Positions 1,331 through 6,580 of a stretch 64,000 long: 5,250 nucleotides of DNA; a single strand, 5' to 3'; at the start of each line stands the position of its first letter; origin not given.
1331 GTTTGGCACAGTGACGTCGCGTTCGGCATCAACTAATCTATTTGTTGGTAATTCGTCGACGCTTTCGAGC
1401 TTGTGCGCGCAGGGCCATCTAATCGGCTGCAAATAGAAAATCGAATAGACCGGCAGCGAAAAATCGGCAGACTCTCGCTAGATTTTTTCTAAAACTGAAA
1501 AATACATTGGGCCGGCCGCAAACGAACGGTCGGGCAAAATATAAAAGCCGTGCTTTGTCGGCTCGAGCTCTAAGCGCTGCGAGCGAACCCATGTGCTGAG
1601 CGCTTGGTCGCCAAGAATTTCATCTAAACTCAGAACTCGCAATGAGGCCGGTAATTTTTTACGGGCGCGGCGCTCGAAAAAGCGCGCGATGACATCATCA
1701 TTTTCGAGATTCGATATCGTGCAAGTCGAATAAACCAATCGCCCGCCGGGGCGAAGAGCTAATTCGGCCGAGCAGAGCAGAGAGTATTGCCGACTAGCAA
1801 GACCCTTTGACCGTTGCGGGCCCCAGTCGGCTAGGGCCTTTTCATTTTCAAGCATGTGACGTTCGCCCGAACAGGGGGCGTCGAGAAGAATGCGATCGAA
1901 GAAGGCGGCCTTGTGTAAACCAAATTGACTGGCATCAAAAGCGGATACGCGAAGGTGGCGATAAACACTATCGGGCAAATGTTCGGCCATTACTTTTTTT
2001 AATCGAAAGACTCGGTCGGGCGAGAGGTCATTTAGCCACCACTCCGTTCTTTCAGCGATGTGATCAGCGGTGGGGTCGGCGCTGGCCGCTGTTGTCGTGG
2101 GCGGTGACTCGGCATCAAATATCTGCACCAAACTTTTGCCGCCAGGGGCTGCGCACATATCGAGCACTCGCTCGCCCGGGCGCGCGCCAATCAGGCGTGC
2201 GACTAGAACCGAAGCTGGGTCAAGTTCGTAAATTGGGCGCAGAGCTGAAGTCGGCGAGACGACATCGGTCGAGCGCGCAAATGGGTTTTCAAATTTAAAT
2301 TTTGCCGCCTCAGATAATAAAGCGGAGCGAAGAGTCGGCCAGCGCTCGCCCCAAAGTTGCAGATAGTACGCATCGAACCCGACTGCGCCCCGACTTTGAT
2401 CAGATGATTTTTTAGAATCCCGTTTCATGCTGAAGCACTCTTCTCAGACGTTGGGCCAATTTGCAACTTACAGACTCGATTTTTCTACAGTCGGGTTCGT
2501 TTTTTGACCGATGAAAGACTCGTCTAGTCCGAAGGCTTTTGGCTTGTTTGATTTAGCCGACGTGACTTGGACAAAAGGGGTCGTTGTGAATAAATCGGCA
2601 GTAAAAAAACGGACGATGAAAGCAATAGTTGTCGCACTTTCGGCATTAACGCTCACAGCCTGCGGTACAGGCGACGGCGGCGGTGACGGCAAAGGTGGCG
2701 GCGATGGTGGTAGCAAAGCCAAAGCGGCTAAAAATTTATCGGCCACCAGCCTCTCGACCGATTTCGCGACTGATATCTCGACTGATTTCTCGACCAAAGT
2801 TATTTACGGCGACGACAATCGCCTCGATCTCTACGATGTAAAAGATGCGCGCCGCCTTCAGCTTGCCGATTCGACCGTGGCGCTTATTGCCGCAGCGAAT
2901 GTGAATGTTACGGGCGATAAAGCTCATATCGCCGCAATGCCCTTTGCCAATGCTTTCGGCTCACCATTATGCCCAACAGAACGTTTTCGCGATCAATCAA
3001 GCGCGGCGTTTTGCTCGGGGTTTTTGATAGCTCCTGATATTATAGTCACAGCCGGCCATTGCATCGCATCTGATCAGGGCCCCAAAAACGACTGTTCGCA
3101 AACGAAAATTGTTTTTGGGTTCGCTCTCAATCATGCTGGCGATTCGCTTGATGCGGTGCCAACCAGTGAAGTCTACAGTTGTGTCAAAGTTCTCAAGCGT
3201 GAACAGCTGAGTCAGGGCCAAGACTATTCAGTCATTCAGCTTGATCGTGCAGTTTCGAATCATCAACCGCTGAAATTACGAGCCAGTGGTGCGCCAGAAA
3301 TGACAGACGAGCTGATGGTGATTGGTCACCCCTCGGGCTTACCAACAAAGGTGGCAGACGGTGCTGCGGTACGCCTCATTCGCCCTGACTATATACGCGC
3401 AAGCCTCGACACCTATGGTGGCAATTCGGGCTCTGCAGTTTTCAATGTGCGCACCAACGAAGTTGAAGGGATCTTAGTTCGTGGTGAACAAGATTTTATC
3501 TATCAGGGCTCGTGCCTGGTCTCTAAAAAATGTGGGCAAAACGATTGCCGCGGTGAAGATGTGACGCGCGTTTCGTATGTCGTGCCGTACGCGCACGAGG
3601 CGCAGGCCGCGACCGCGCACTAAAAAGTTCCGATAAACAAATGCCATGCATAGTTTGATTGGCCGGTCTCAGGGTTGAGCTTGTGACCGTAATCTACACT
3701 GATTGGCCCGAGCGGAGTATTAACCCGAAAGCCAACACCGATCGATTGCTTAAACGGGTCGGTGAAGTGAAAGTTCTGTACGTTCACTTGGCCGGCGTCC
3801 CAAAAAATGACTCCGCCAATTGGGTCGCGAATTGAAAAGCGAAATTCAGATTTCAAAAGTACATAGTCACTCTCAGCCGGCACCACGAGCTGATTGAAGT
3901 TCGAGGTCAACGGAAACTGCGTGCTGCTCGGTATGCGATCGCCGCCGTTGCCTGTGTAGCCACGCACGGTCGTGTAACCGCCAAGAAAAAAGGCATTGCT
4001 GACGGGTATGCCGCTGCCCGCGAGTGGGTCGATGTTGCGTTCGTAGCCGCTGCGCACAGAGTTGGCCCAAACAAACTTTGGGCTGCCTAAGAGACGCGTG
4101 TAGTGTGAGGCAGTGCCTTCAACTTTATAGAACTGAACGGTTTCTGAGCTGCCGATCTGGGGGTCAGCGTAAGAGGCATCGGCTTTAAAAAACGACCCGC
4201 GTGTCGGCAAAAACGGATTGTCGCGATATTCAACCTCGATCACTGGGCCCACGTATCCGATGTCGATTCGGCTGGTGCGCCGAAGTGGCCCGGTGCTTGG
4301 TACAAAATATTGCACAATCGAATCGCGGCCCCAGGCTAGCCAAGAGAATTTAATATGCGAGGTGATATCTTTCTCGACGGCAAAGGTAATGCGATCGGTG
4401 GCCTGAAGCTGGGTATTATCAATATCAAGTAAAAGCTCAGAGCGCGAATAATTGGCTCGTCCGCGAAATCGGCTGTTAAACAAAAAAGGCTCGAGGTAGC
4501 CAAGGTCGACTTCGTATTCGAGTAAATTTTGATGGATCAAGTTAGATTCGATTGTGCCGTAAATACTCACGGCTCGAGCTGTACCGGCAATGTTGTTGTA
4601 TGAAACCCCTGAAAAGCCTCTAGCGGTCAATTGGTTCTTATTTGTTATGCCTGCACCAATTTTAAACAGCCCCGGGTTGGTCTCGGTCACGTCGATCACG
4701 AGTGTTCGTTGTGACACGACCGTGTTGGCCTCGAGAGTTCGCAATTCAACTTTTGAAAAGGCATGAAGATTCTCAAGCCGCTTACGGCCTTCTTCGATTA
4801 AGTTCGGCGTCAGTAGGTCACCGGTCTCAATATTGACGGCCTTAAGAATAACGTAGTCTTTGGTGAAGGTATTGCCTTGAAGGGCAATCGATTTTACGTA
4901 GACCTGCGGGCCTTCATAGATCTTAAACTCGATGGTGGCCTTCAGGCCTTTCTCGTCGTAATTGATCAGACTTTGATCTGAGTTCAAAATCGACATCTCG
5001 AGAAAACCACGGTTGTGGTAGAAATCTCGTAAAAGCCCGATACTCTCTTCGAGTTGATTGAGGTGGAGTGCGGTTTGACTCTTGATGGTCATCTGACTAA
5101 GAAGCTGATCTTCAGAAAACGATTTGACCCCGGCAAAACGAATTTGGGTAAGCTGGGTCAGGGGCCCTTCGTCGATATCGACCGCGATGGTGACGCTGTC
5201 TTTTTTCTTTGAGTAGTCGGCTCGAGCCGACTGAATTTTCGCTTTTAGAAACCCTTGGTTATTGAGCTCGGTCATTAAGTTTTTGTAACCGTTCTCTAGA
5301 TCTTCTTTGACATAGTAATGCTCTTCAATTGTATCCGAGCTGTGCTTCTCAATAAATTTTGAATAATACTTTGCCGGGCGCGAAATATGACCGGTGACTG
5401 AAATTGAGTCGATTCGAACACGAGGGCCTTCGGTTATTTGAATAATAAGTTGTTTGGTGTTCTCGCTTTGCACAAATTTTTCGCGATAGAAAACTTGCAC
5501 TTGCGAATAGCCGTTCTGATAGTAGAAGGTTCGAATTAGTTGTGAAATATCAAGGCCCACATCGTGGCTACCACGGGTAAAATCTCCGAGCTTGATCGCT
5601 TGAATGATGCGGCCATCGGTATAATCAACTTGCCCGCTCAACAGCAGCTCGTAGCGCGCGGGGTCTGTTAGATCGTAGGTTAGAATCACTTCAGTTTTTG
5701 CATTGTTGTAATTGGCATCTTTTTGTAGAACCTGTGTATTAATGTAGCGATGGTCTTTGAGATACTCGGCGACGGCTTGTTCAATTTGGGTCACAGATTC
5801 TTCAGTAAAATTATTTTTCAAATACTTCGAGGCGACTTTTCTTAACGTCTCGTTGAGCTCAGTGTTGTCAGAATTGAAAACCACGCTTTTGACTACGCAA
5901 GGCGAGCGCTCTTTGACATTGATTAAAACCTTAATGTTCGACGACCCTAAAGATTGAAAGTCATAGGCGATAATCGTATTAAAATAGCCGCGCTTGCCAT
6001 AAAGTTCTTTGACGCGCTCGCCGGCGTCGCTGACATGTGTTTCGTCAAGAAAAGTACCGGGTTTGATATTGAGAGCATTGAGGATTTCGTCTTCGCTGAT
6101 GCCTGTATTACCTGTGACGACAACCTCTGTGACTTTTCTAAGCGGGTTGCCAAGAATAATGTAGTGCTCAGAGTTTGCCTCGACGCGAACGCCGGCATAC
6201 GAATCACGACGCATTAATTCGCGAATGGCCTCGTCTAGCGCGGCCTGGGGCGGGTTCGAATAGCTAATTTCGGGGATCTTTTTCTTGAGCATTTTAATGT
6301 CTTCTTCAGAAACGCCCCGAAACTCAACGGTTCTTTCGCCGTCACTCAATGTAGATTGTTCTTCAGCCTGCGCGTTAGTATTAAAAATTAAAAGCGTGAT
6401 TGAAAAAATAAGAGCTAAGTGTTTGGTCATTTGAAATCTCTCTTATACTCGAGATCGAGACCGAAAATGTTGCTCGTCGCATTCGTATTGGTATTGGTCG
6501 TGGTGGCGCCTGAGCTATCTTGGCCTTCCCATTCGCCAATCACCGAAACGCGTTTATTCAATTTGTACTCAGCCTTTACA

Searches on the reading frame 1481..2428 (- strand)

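Call 29: search_protein_families(library=pfam, proteins=[window:1481-2428:-], max_evalue=0.00001)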
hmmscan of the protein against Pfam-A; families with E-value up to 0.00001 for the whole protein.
window:1481-2428:- (316 aa): 1 family
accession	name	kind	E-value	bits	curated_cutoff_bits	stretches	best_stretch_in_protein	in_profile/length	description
PF01189.24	Methyltr_RsmB-F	-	1.5e-24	87.2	27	1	82-260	6-163/199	16S rRNA methyltransferase RsmB/F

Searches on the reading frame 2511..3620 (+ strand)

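Call 29: search_protein_families(library=pfam, proteins=[window:2511-3620:+], max_evalue=0.00001)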
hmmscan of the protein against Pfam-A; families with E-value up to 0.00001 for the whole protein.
window:2511-3620:+ (370 aa): 2 families
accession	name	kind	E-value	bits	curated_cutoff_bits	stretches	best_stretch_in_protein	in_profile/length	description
PF13365.12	Trypsin_2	-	3e-17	64.2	27.6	1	168-321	1-144/144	Trypsin-like peptidase domain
PF00089.32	Trypsin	-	2.6e-10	41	20.6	1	164-325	23-198/220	Trypsin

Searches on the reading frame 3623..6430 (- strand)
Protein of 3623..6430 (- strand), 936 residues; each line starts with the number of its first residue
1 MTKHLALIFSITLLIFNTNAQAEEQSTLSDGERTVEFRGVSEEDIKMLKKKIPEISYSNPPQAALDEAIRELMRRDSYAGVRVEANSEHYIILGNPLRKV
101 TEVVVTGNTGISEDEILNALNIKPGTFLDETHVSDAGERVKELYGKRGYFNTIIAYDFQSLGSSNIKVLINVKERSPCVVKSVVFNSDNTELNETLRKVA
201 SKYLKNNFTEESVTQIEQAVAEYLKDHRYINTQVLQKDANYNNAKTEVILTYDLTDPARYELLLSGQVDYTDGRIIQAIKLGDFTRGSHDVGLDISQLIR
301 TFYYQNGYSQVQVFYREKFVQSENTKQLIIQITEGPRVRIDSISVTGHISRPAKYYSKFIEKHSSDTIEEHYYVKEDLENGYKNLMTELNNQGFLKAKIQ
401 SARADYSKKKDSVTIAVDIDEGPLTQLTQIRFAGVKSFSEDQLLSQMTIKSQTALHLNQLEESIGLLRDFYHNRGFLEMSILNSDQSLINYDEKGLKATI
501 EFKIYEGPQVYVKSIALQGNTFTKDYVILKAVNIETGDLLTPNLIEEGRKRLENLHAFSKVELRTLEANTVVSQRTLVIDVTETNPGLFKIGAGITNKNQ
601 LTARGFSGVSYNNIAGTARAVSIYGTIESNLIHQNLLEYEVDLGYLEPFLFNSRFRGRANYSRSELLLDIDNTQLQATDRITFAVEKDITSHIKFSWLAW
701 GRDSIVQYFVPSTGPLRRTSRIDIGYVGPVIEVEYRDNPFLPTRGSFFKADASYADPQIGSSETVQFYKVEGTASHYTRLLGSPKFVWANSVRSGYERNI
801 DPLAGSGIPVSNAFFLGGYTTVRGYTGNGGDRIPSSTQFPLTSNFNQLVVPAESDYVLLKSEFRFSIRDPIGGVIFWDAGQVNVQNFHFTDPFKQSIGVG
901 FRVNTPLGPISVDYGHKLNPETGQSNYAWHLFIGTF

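Call 29: search_protein_families(library=pfam, proteins=[window:3623-6430:-], max_evalue=0.00001)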
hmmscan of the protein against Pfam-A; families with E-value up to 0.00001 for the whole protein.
window:3623-6430:- (936 aa): 4 families
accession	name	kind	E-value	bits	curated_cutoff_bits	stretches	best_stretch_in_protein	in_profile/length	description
PF07244.20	POTRA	-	8.4e-40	135.8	21.3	3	99-175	2-79/79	Surface antigen variable number repeat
PF01103.29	Omp85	-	8e-27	95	24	1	613-935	1-323/325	Omp85 superfamily domain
PF08479.16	POTRA_2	-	3.5e-09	36.8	24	0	427-477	3-53/76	POTRA domain, ShlB-type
PF08478.15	POTRA_1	-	3.3e-07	30.9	23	0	99-143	2-46/69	POTRA domain, FtsQ-type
